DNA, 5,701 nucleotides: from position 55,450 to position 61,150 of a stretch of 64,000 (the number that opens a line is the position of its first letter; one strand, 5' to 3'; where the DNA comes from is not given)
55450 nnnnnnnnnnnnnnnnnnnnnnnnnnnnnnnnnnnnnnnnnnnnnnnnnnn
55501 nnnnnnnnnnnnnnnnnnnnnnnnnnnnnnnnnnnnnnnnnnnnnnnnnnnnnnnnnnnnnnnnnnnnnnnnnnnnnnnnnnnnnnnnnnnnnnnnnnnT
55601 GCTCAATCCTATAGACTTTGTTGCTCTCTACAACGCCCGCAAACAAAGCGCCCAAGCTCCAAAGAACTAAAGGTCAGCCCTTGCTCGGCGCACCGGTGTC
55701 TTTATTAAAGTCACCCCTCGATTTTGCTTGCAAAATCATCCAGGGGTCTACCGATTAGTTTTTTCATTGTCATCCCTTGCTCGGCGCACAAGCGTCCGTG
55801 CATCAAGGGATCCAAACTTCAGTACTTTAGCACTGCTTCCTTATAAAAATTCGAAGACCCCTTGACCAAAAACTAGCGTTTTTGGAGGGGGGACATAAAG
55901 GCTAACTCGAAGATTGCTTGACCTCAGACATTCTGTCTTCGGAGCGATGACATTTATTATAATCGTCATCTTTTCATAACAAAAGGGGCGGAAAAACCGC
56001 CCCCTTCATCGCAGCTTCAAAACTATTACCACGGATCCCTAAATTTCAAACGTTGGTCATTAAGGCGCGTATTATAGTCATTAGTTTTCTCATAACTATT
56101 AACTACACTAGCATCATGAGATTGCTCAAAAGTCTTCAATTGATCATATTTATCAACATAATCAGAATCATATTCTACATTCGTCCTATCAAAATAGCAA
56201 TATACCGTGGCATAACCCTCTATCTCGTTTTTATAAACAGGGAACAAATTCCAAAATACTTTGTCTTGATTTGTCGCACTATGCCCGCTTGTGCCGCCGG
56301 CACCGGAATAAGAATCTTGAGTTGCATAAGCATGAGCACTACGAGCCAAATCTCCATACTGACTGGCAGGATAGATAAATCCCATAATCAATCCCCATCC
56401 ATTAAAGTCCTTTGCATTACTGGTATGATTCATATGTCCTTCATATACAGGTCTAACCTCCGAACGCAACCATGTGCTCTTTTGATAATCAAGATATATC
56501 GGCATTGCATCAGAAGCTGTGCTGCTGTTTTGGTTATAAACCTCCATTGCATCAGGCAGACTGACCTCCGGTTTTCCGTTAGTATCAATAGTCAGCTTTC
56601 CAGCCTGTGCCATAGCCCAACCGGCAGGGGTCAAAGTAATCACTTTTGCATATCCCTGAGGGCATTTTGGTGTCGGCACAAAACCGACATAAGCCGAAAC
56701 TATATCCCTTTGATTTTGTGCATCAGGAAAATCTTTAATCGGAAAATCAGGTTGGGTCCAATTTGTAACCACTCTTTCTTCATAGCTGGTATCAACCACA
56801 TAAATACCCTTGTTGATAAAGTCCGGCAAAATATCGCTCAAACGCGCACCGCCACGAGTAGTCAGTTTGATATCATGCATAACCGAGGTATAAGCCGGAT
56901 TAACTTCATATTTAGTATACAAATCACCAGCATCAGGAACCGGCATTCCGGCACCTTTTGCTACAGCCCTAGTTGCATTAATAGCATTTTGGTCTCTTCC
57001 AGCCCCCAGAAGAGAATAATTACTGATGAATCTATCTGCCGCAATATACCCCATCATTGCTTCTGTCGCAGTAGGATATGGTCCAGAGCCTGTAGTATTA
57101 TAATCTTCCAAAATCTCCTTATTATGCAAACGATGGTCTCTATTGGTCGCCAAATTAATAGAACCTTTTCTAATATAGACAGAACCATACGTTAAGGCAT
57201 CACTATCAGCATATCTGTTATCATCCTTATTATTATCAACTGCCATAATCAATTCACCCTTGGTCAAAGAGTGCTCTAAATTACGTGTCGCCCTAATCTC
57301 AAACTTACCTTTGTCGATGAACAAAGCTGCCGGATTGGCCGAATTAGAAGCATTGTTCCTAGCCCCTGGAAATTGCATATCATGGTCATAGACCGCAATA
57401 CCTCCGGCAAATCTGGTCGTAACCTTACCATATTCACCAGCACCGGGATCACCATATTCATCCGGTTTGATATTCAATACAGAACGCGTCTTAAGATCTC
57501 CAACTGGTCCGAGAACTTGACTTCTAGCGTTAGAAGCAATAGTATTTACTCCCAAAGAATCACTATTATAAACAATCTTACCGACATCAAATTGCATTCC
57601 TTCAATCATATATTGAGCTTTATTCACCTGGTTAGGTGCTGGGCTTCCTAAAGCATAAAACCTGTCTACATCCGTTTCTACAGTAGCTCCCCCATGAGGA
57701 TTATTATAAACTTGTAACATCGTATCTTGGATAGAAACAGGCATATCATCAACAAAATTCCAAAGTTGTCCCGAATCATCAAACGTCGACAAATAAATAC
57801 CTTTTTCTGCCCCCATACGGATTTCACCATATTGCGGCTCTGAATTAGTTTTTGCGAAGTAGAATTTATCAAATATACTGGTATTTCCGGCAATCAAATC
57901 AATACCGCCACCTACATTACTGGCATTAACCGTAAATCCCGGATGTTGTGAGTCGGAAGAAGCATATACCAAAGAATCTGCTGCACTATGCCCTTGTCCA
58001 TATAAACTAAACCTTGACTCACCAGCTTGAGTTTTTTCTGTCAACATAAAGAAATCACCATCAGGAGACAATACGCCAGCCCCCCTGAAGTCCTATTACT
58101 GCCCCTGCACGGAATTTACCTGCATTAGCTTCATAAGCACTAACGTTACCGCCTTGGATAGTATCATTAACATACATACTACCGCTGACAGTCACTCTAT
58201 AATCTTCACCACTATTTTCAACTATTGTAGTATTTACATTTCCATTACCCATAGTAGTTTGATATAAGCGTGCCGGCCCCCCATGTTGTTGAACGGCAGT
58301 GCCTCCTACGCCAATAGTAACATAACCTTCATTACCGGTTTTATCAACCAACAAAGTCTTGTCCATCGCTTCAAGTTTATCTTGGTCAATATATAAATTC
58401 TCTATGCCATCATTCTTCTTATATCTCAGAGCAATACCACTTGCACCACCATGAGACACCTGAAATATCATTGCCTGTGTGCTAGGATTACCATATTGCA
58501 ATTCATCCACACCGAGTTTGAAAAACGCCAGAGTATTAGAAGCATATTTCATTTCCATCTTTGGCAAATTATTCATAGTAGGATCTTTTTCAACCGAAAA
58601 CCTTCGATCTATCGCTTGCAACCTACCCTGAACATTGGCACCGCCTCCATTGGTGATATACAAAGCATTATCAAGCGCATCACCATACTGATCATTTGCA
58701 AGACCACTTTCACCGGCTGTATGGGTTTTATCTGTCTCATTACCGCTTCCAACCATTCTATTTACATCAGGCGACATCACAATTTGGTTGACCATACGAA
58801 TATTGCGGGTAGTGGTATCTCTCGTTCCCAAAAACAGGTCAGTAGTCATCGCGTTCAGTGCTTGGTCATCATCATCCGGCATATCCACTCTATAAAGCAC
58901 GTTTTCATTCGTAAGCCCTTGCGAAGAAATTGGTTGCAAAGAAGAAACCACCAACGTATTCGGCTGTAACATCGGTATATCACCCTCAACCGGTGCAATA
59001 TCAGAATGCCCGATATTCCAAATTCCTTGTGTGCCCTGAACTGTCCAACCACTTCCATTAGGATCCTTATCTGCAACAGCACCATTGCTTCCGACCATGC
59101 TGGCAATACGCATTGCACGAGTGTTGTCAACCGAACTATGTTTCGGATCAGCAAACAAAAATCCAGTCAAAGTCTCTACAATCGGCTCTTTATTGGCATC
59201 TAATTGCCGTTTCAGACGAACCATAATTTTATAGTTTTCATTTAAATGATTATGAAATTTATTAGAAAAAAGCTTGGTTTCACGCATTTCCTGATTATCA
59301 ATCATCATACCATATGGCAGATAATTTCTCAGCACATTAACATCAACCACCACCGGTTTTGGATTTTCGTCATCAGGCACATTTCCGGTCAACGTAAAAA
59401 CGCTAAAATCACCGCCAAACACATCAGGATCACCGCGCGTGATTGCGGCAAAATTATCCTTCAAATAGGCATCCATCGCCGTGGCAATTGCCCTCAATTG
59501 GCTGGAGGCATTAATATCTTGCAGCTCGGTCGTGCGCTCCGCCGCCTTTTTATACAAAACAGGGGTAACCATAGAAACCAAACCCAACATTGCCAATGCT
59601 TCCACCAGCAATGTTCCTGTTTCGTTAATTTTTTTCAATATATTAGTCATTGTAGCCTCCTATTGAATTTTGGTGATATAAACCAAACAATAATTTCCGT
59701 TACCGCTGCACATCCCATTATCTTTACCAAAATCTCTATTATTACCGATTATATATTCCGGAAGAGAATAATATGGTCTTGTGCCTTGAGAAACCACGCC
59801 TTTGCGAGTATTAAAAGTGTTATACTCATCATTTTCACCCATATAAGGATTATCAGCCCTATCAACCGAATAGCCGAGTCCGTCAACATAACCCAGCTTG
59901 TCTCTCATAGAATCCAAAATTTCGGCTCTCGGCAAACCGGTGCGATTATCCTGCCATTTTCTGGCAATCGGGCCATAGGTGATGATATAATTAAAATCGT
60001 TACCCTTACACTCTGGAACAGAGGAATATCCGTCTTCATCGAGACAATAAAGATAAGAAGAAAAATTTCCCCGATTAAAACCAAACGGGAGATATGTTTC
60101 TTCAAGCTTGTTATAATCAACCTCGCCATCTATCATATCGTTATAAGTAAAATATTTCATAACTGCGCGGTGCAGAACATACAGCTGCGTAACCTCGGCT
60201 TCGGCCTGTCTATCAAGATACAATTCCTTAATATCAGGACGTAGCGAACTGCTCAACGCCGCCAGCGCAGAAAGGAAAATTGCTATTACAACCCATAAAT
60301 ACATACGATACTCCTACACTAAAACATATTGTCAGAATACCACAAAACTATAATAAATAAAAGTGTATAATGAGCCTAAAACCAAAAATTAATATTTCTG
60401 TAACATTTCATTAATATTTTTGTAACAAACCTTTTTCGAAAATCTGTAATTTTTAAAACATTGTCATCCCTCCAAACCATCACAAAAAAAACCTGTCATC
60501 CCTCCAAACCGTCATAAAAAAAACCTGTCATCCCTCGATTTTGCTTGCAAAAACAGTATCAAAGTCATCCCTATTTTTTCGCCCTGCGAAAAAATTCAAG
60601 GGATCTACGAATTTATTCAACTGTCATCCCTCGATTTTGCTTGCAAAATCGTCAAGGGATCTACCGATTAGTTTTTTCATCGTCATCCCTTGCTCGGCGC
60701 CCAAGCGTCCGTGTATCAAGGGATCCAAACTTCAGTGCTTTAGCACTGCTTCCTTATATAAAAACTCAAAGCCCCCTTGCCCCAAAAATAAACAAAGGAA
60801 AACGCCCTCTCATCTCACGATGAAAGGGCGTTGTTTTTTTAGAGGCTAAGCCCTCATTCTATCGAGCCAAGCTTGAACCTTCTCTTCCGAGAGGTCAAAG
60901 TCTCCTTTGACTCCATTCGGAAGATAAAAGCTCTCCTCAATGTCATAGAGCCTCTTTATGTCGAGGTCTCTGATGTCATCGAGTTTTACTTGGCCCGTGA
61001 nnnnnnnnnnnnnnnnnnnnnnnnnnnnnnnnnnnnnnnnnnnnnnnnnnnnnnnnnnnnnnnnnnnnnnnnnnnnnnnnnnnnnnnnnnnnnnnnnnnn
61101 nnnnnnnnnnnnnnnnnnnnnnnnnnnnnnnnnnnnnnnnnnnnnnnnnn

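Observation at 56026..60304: Orphan three-ORF locus with a giant PilV-like prepilin-type protein and no pilus machinery in view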

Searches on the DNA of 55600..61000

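Call 96: search_rna_families(source=window, start=55600, end=61000, threshold=evalue, max_evalue=0.1)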
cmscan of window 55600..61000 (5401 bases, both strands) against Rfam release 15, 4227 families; matches with E-value up to 0.1: 0.
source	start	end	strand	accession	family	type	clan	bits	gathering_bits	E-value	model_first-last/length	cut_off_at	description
